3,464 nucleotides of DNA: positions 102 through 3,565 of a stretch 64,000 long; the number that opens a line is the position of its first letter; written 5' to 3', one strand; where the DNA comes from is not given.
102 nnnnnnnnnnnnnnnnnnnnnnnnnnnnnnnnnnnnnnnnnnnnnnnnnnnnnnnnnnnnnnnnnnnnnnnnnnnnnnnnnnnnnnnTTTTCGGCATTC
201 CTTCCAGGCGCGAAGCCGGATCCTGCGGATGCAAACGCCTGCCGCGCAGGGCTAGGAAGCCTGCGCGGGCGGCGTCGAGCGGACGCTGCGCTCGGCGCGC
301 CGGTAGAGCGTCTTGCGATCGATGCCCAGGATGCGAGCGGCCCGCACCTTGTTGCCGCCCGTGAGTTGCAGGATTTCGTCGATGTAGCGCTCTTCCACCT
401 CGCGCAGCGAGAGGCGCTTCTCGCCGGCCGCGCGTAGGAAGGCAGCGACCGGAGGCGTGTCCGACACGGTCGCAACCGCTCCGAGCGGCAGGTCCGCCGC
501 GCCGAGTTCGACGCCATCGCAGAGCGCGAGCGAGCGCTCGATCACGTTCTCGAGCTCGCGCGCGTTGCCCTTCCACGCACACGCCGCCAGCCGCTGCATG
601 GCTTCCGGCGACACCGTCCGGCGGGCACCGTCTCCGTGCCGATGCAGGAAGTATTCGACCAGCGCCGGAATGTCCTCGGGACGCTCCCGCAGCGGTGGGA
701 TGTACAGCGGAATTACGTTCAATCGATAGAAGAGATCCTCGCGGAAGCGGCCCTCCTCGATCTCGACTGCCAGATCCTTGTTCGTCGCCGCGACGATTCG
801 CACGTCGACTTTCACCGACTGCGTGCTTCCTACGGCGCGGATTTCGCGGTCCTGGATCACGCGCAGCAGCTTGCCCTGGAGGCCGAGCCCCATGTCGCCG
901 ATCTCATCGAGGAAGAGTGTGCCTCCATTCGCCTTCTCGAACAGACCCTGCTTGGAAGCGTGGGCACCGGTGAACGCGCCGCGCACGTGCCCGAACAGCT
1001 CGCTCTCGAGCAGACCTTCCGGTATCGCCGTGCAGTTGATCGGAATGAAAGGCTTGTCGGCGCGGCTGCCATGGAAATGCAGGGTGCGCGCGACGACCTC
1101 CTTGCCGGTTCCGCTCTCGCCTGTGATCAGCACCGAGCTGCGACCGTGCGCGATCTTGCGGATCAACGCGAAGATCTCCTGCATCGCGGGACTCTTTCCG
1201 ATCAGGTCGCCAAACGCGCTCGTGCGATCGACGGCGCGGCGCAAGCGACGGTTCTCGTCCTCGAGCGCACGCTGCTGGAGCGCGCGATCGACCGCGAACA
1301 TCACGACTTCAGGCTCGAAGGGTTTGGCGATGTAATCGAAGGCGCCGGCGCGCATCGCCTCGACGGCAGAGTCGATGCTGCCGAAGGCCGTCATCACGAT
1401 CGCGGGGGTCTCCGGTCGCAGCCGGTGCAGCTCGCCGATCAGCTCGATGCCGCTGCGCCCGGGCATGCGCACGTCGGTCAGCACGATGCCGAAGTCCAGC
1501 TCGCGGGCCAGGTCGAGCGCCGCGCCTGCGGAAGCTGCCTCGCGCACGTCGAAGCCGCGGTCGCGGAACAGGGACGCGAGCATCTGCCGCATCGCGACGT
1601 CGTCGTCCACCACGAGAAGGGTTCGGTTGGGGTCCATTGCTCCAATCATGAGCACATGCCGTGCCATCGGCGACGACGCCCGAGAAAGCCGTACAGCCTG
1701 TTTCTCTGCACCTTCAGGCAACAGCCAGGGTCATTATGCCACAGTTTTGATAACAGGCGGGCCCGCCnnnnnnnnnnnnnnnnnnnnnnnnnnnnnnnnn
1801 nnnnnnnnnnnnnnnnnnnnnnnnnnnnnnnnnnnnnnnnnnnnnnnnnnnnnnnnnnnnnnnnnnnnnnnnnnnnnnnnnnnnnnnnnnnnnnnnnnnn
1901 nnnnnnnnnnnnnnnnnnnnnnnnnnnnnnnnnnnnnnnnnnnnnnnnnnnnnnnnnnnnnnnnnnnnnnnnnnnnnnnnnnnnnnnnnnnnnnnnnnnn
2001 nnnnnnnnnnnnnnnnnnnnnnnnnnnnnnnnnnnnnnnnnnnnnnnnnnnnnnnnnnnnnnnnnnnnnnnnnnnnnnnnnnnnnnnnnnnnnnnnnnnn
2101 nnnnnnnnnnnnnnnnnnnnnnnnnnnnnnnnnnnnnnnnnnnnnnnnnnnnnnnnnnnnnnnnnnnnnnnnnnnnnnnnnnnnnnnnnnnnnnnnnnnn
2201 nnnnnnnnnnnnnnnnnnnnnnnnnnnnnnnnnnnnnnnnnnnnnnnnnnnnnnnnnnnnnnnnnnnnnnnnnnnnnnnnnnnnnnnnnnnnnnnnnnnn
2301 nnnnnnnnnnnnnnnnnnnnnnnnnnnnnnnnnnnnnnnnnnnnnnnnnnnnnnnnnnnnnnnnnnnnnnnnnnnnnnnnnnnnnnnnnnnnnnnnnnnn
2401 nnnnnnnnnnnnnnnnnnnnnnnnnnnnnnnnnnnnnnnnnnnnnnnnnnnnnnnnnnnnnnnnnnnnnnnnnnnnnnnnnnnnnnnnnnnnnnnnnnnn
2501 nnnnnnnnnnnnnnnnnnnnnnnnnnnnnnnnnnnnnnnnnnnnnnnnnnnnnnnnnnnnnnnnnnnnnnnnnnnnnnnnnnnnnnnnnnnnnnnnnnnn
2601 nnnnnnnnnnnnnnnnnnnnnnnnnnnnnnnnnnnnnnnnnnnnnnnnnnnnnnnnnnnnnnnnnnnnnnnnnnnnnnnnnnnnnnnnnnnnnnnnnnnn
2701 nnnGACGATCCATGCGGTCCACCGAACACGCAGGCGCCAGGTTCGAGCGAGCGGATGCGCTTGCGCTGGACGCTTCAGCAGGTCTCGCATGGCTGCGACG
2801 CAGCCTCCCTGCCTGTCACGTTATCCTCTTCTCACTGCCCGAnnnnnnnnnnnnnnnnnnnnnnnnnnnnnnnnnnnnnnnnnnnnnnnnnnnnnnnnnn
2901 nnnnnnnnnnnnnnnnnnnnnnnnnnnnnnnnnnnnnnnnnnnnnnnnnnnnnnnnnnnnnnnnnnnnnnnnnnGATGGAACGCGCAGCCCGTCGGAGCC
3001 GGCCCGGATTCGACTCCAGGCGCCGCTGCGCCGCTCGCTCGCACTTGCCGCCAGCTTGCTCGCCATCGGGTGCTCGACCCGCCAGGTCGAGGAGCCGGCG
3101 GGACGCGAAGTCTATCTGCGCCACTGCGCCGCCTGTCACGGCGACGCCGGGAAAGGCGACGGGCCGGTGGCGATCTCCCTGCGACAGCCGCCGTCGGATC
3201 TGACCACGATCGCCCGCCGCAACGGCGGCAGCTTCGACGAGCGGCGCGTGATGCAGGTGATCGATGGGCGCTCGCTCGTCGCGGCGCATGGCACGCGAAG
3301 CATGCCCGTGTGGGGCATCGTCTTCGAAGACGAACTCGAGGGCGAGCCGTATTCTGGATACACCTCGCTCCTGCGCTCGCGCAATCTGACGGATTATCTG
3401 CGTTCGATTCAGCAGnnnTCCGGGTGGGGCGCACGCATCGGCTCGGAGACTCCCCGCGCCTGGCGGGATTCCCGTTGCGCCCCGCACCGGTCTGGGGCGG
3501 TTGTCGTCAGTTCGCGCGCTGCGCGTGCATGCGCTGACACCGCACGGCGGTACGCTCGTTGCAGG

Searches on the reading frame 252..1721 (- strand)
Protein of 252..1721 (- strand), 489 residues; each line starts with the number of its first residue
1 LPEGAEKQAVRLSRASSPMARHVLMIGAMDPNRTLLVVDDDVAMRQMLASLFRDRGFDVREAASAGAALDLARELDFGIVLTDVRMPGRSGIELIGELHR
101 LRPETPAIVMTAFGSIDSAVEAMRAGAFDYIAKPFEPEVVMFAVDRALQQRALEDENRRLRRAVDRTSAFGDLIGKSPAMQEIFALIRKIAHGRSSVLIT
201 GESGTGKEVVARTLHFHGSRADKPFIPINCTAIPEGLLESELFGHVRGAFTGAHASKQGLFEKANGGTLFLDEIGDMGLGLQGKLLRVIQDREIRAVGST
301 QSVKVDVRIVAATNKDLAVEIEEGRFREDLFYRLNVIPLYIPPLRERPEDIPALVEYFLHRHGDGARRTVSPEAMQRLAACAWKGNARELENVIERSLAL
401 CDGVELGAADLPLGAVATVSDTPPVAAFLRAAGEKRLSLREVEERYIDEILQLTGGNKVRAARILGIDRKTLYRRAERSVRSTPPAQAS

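Call 4: search_protein_families(library=pfam, proteins=[window:252-1721:-], max_evalue=1)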
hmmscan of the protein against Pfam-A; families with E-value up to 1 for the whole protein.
window:252-1721:- (489 aa): 20 families
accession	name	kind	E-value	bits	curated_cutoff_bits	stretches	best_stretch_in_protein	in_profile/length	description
PF00158.32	Sigma54_activat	-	1.3e-71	240.1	20.2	1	173-339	1-167/168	Sigma-54 interaction domain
PF00072.30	Response_reg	-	1.8e-29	102.6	30.2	1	36-141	2-107/111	Response regulator receiver domain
PF14532.12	Sigma54_activ_2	-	6e-24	85.3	25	1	174-344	1-138/138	Sigma-54 interaction domain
PF25601.1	AAA_lid_14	-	2.9e-19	69.1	27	1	345-417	1-76/87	AAA+ ATPase lid domain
PF02954.25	HTH_8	-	1.6e-12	47.4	22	1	438-475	1-38/42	Bacterial regulatory protein, Fis family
PF07728.20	AAA_5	-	1.7e-07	31.7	22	1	197-315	2-123/139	AAA domain (dynein-related subfamily)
PF13191.12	AAA_16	-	3.7e-06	28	32.6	1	173-233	2-63/167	AAA ATPase domain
PF01078.27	Mg_chelatase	-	0.0006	19.7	20.3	1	252-314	93-157/207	Magnesium chelatase, subunit ChlI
PF00004.35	AAA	-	0.0016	19.4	21.2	1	197-315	1-110/131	ATPase family associated with various cellular activities (AAA)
PF07724.20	AAA_2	-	0.0039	17.7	27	1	195-306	4-115/166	AAA domain (Cdc48 subfamily)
PF23016.2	RsmI_C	-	0.02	15.2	27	1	461-476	27-42/46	RsmI C-terminal HTH domain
PF20720.3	nSTAND3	-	0.025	14.7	27.2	1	184-221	7-44/155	Novel STAND NTPase 3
PF13551.12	HTH_29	-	0.031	14.8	28.1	1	455-478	11-35/64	Winged helix-turn helix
PF20432.4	Xre-like-HTH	-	0.046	14.5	25.8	1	446-478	14-47/63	Antitoxin Xre-like helix-turn-helix domain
PF13401.12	AAA_22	-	0.051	14.3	27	1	192-231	3-42/130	AAA domain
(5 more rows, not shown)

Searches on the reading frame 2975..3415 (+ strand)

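Call 4: search_protein_families(library=pfam, proteins=[window:2975-3415:+], max_evalue=1)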
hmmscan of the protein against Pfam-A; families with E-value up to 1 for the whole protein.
window:2975-3415:+ (147 aa): 2 families
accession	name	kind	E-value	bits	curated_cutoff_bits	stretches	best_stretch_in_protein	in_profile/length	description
PF13442.11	Cytochrome_CBB3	-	1.7e-06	28.7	27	1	42-115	5-53/68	Cytochrome C oxidase, cbb3-type, subunit III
PF00034.26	Cytochrom_C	-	1.2e-05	26.9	21.3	1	42-93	3-47/90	Cytochrome c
